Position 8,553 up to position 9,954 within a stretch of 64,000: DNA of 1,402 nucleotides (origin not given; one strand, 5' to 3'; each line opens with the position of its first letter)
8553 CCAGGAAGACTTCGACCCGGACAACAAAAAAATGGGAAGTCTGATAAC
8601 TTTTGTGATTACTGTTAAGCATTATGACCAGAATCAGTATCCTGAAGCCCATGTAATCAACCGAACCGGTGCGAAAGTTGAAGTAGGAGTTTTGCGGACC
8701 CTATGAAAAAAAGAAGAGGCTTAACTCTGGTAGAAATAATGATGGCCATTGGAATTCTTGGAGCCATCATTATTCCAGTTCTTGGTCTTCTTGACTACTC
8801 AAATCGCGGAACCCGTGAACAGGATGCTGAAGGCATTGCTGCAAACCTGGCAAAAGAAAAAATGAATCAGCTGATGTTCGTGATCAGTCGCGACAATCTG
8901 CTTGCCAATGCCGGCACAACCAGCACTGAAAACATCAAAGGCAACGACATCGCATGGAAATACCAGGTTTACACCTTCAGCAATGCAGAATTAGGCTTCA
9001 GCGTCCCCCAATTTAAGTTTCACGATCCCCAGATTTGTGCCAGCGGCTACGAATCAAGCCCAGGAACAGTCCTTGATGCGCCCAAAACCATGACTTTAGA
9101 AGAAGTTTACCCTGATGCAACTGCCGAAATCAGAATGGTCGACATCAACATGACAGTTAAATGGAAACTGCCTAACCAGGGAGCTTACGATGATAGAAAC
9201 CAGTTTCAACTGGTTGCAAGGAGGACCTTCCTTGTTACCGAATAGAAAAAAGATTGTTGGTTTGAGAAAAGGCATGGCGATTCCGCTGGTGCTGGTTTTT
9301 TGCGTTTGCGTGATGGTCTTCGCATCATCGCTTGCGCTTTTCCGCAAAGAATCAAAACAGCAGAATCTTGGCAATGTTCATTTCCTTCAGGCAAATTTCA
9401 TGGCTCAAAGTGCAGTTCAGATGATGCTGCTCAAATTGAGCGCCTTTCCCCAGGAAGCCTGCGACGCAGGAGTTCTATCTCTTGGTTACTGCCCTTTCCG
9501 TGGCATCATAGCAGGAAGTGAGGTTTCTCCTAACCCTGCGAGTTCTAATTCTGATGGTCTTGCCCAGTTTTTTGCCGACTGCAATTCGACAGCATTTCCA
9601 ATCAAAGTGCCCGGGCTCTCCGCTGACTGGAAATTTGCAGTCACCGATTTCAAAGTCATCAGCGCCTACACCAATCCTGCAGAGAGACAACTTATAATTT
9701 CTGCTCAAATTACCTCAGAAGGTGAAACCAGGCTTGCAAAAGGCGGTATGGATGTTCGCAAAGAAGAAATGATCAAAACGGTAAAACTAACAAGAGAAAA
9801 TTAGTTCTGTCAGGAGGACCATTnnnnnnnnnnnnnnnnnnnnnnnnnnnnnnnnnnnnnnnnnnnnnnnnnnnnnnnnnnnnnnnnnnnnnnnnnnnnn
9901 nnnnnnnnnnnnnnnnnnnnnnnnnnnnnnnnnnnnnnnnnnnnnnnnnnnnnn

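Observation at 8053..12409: Orphan minor-pseudopilin cassette ending in an 861-aa secreted protein (PilY1-like position)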

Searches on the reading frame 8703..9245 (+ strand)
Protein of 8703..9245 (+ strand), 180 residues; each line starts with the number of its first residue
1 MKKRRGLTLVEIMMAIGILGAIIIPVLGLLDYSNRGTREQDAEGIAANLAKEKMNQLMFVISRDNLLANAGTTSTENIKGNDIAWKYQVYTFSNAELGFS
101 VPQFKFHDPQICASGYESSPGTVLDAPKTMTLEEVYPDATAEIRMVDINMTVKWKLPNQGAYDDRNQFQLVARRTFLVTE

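Call 3: search_protein_families(library=pfam, proteins=[window:8703-9245:+], max_evalue=1)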
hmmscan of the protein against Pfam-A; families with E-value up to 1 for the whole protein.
window:8703-9245:+ (180 aa): 1 family
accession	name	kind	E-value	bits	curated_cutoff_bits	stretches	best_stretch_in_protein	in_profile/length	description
PF07963.17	N_methyl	-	1.3e-05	25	21.2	1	1-26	1-26/27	Prokaryotic N-terminal methylation motif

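Call 29: search_solved_structures(query=A3, max_evalue=10)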
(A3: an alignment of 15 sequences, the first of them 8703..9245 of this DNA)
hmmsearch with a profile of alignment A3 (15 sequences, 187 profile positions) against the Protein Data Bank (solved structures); distinct sequences matched with E-value up to 10: 7.
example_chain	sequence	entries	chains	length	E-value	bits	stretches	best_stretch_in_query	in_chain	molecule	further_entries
9laa_A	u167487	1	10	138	0.18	14.5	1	3-30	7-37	Type IV pilin protein PilA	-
9egp_A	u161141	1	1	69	0.32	13.7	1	3-28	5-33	Geopilin domain 1 protein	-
7tgg_A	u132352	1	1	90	0.41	13.3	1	3-27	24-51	Geopilin domain 1 protein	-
5cff_E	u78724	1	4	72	0.97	12.1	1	90-135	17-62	Staufen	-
3g2f_A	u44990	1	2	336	1.4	11.5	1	40-76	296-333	Bone morphogenetic protein receptor type-2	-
1ay2_A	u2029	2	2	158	2.4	10.8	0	10-47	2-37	TYPE 4 PILIN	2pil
2hi2_A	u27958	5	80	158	2.5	10.8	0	10-47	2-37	Fimbrial protein | PilA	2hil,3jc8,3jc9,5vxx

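Call 40: search_protein_families(library=ncbifam, proteins=[window:8703-9245:+], max_evalue=1)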
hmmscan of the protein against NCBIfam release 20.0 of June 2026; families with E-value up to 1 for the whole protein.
window:8703-9245:+ (180 aa): 8 families
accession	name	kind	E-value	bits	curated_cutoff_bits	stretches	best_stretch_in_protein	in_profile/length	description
TIGR01707.1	gspI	equivalog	1.9e-06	28.3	44.35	1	6-91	1-83/101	type II secretion system minor pseudopilin GspI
NF041013.1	T4P_ComGE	equivalog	1.9e-06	27.9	49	1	2-56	1-55/83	competence type IV pilus minor pilin ComGE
NF047828.1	T3SSXpsI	equivalog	0.00056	19.9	150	1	5-57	2-54/132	type II secretion system protein XpsI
TIGR02532.1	IV_pilin_GFxxxE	domain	0.0041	16.9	16.3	1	4-22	1-19/24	prepilin-type N-terminal cleavage/methylation domain-containing protein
TIGR01710.1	typeII_sec_gspG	equivalog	0.014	15.4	88.85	1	5-68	1-68/134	type II secretion system major pseudopilin GspG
NF007862.0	PRK10574.1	equivalog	0.019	15.1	138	1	1-25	1-28/145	prepilin peptidase-dependent pilin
TIGR02523.1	type_IV_pilV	equivalog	0.077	13.5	52.2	1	5-57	2-54/139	type IV pilus modification protein PilV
NF041775.1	typeIV_PilA_Myxo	equivalog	0.089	12.7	400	1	3-36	9-43/214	type IV pilin protein PilA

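Call 83: search_protein_families(library=pfam, alignment_id=A3, max_evalue=0.1)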
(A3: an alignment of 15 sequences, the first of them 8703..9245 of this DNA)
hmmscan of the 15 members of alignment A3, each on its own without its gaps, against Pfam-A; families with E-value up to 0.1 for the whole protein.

A. member 1, window:8703-9245:+ (180 aa): 1 family
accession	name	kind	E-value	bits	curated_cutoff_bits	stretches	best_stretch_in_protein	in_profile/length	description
PF07963.17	N_methyl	-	1.3e-05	25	21.2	1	1-26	1-26/27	Prokaryotic N-terminal methylation motif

B. families by the number of members that match (of 15 scanned): 1 family
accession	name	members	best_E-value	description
PF07963.17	N_methyl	15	7.2e-06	Prokaryotic N-terminal methylation motif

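Call 98: search_protein_families(library=ncbifam, alignment_id=A3, max_evalue=0.01)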
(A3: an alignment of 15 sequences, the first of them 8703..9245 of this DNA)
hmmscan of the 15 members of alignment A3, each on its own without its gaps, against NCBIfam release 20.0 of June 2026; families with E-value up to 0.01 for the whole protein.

A. member 1, window:8703-9245:+ (180 aa): 4 families
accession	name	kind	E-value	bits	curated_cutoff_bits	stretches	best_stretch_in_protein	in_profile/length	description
TIGR01707.1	gspI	equivalog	1.9e-06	28.3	44.35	1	6-91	1-83/101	type II secretion system minor pseudopilin GspI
NF041013.1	T4P_ComGE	equivalog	1.9e-06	27.9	49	1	2-56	1-55/83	competence type IV pilus minor pilin ComGE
NF047828.1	T3SSXpsI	equivalog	0.00056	19.9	150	1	5-57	2-54/132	type II secretion system protein XpsI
TIGR02532.1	IV_pilin_GFxxxE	domain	0.0041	16.9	16.3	1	4-22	1-19/24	prepilin-type N-terminal cleavage/methylation domain-containing protein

B. families by the number of members that match (of 15 scanned): 7 families
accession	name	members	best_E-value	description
NF041013.1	T4P_ComGE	14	6e-07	competence type IV pilus minor pilin ComGE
NF047828.1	T3SSXpsI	9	4e-05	type II secretion system protein XpsI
TIGR02523.1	type_IV_pilV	7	3.6e-06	type IV pilus modification protein PilV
TIGR01707.1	gspI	3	1.9e-06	type II secretion system minor pseudopilin GspI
TIGR02532.1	IV_pilin_GFxxxE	3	0.0027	prepilin-type N-terminal cleavage/methylation domain-containing protein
TIGR02598.1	TIGR02598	1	0.001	Verru_Chthon cassette protein B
NF038304.1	EPS_HpsC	1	0.0078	hormogonium polysaccharide secretion pseudopilin HpsC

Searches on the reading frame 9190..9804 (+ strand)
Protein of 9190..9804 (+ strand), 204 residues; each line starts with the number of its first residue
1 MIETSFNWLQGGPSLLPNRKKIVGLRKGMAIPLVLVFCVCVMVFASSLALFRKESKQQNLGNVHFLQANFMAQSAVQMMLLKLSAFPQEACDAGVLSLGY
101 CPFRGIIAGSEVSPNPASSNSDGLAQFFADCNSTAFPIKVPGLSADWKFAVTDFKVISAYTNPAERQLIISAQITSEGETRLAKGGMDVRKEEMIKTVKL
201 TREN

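Call 3: search_protein_families(library=pfam, proteins=[window:9190-9804:+], max_evalue=1)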
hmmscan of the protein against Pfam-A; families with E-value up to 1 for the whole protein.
window:9190-9804:+ (204 aa): 1 family
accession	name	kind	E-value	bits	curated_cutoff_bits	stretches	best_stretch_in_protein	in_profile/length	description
PF10915.13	DUF2709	-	0.11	12.2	23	1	99-172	88-155/237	Protein of unknown function (DUF2709)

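Call 30: search_solved_structures(query=A4, max_evalue=10)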
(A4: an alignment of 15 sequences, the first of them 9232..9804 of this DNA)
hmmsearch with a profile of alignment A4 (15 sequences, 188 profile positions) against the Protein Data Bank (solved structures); distinct sequences matched with E-value up to 10: 0.

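Call 40: search_protein_families(library=ncbifam, proteins=[window:9232-9804:+], max_evalue=1)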
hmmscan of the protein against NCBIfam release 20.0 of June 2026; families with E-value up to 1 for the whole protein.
window:9232-9804:+ (190 aa): 0 families

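Call 48: find_homologous_proteins(query=window:9232-9804:+, max_evalue=0.001)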
Query window:9232-9804:+ (190 aa): 75 proteins with E <= 0.001 among 339 candidates.
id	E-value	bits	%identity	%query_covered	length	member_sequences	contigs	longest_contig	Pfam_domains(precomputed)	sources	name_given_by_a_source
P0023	2.1e-113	394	95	100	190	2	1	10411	-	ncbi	ncbi:MAG: hypothetical protein AB1403_07285 [Candidatus Riflebacteria bacterium]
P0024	2.6e-96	338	83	95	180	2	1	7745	-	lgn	-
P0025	9.1e-94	330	85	93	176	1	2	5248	-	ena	-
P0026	1.9e-91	323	77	100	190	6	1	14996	-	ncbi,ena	-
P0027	9.4e-91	320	83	94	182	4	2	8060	-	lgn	-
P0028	1.6e-90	320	78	97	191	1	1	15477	-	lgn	-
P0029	6.0e-88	311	77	95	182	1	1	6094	-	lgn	-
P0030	4.6e-86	305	76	100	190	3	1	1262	-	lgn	-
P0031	1.2e-85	304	77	94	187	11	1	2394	-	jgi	-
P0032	1.2e-85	304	73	99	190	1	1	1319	-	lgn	-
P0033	1.6e-85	303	75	94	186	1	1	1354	-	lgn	-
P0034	3.0e-85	302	75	96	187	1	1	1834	-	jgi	-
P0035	9.0e-85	301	75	94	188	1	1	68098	-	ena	-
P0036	3.0e-83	296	74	95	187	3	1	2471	-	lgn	-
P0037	2.2e-82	293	76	94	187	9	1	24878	-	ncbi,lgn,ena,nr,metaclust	ncbi:MAG: hypothetical protein A2W80_10665 [Candidatus Riflebacteria bacterium GWC2_50_8]|nr:MAG: hy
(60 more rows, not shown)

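Call 63: predict_structure(alignment_id=A5)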
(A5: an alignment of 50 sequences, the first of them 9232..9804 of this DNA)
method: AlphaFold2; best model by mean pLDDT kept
length: 190 residues; sequences in the alignment: 50
mean_pLDDT: 82.6   pTM: 0.67
mean pLDDT of the five models: 82.6, 82.1, 80.9, 78.8, 61.0
residues with pLDDT >= 90: 65; 70-90: 92; 50-70: 29; < 50: 4
segments of 3 or more residues with pLDDT < 50: none
pLDDT, mean of each block of 10 residues (from residue 1): 50 72 94 89 88 93 92 86 76 62 78 92 84 91 82 84 89 86 80
secondary structure, 60 per line:
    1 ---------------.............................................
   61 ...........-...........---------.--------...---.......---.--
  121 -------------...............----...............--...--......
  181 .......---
elements in order: H16-71 H73-83 H108-114 E134-148 E153-167 E175-187

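Call 70: find_homologous_proteins(query=A6, max_evalue=0.001)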
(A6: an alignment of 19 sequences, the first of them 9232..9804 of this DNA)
Query A6 (19 sequences) (190 aa, profile of the alignment): 127 proteins with E <= 0.001 among 3245 candidates; the best 120 are listed.
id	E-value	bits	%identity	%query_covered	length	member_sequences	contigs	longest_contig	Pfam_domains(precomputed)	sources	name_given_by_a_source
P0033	4.2e-86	305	75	94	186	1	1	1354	-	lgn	-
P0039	3.4e-85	303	69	100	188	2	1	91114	-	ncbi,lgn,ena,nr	ncbi:MAG: hypothetical protein KKB51_20490 [Candidatus Riflebacteria bacterium]|nr:hypothetical prot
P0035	4.2e-85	302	75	94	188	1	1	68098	-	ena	-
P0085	8.7e-85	301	43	97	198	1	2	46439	-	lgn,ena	-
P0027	3.9e-84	299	83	94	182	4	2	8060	-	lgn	-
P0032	1.7e-83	297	73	99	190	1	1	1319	-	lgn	-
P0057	1.7e-83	297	56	97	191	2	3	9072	-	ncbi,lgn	-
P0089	2.0e-83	297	45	94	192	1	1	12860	-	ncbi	-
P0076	2.2e-83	297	47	94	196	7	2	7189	-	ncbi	-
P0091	3.0e-83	296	46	94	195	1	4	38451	-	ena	-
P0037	3.7e-83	296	76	94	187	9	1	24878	-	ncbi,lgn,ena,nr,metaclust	ncbi:MAG: hypothetical protein A2W80_10665 [Candidatus Riflebacteria bacterium GWC2_50_8]|nr:MAG: hy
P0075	4.2e-83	296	48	97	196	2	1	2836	-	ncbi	-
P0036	4.5e-83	296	74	95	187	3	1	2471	-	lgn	-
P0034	5.3e-83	295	75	96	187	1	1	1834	-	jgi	-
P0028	5.3e-83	295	78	97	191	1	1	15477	-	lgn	-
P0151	1.6e-50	189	32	94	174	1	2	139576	-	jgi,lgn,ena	-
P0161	1.3e-44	170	35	72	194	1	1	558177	-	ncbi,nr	ncbi:MAG: hypothetical protein HQM10_05700 [Candidatus Riflebacteria bacterium]|nr:hypothetical prot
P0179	2.8e-37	146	29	93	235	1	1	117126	-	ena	-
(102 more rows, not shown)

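Call 84: search_protein_families(library=pfam, alignment_id=A6, max_evalue=0.1)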
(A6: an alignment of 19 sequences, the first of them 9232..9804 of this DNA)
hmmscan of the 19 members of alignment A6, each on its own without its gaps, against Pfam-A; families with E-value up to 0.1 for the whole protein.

A. member 1, window:9232-9804:+ (190 aa): 1 family
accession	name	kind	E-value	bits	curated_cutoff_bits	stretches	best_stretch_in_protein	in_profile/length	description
PF10915.13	DUF2709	-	0.093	12.4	23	0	85-158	88-155/237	Protein of unknown function (DUF2709)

B. families by the number of members that match (of 19 scanned): 10 families
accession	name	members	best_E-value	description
PF11857.13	DUF3377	9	0.0027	Domain of unknown function (DUF3377)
PF20599.3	DUF6796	6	0.0017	Family of unknown function (DUF6796)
PF06667.17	PspB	3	0.049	Phage shock protein B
PF14126.11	DUF4293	2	0.049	Domain of unknown function (DUF4293)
PF02940.20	mRNA_triPase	1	0.0014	mRNA capping enzyme, beta chain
PF14610.12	Psg1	1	0.0044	Ykl077w/Psg1 (Pma1 Stabilization in Golgi)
PF25487.1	ETR1_N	1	0.048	Ethylene receptor 1-like, N-terminal domain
PF05814.16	Ac76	1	0.058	Orf76 (Ac76)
PF10915.13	DUF2709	1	0.093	Protein of unknown function (DUF2709)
PF03916.19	NrfD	1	0.094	Polysulphide reductase, NrfD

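Call 89: find_encoding_contigs(protein=P0161, flank=10000, max_places=1)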
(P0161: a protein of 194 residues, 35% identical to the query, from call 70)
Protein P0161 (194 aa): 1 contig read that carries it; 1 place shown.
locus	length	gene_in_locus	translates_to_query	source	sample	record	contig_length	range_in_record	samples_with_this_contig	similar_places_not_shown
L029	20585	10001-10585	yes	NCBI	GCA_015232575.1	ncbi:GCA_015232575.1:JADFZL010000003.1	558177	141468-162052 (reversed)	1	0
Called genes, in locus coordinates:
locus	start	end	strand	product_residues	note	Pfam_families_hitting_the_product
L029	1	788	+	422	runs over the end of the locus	PF02163:Peptidase_M50, PF00595:PDZ (faint), PF17820:PDZ_6 (weak)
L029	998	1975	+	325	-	PF02674:Colicin_V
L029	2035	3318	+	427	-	PF00919:UPF0004, PF04055:Radical_SAM, PF01938:TRAM (weak), PF18693:TRAM_2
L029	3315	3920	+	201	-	PF01066:CDP-OH_P_transf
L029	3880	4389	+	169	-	PF04608:PgpA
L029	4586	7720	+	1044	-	-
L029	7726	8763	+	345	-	PF14559:TPR_19 (faint)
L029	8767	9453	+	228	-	-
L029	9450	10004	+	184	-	-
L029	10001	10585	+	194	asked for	-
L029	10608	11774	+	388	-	PF13174:TPR_6 (faint), PF07719:TPR_2 (faint), PF13428:TPR_14 (faint), PF14559:TPR_19 (faint)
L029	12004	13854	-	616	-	-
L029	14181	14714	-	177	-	PF00132:Hexapep, PF25087:GMPPB_C (faint), PF14602:Hexapep_2 (faint), PF25084:LbH_EIF2B (weak), PF00132:Hexapep (weak)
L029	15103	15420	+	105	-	PF01740:STAS, PF13466:STAS_2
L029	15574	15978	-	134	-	PF01863:YgjP-like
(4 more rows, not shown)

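Call 90: find_encoding_contigs(protein=P0179, flank=10000, max_places=1)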
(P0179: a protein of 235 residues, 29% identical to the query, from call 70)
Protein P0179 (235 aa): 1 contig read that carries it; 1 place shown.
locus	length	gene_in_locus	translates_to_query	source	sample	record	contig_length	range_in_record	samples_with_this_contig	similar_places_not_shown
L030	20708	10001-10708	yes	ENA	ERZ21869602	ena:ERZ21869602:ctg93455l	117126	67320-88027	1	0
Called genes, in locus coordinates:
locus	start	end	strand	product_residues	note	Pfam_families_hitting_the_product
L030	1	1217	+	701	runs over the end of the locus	PF02985:HEAT (faint), PF13646:HEAT_2 (weak)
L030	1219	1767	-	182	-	-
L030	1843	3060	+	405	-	PF00069:Pkinase, PF07714:PK_Tyr_Ser-Thr, PF03109:ABC1 (weak), PF17667:Pkinase_fungal (weak)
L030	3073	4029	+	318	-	PF00155:Aminotran_1_2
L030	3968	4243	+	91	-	PF00155:Aminotran_1_2 (weak)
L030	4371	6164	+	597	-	PF20437:LonC_helical, PF13654:AAA_32, PF20436:LonB_AAA-LID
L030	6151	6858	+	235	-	PF05362:Lon_C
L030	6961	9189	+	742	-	PF00069:Pkinase, PF07714:PK_Tyr_Ser-Thr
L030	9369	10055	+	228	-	-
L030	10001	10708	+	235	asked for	-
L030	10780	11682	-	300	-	-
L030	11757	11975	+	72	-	PF07963:N_methyl (weak)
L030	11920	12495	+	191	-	-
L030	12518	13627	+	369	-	PF00005:ABC_tran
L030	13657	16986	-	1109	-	-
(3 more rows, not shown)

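Call 91: find_encoding_contigs(protein=P0151, flank=10000, max_places=1)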
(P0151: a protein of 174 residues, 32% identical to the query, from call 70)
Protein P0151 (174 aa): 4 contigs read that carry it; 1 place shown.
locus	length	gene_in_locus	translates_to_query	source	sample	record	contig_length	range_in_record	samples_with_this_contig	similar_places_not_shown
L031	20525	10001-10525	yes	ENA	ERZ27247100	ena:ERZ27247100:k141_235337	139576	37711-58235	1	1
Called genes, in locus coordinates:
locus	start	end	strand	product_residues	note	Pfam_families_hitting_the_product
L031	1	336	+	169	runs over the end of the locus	PF02915:Rubrerythrin (faint)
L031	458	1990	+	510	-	PF02397:Bac_transf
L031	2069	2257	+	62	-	PF08984:DUF1858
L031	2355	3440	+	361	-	PF07494:Reg_prop (faint)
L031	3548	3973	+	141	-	PF04930:FUN14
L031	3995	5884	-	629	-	PF13292:DXP_synthase_N, PF00456:Transketolase_N (faint), PF02775:TPP_enzyme_C (faint), PF02779:Transket_pyr, PF02780:Transketolase_C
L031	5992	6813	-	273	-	PF01522:Polysacc_deac_1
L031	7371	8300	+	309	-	PF00294:PfkB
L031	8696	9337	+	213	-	-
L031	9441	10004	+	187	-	-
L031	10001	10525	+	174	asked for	-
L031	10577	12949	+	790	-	-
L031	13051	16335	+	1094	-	-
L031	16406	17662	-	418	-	PF00515:TPR_1 (faint), PF07719:TPR_2 (faint), PF13174:TPR_6 (faint), PF13428:TPR_14 (faint), PF13432:TPR_16 (weak), PF14559:TPR_19 (faint)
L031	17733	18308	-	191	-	-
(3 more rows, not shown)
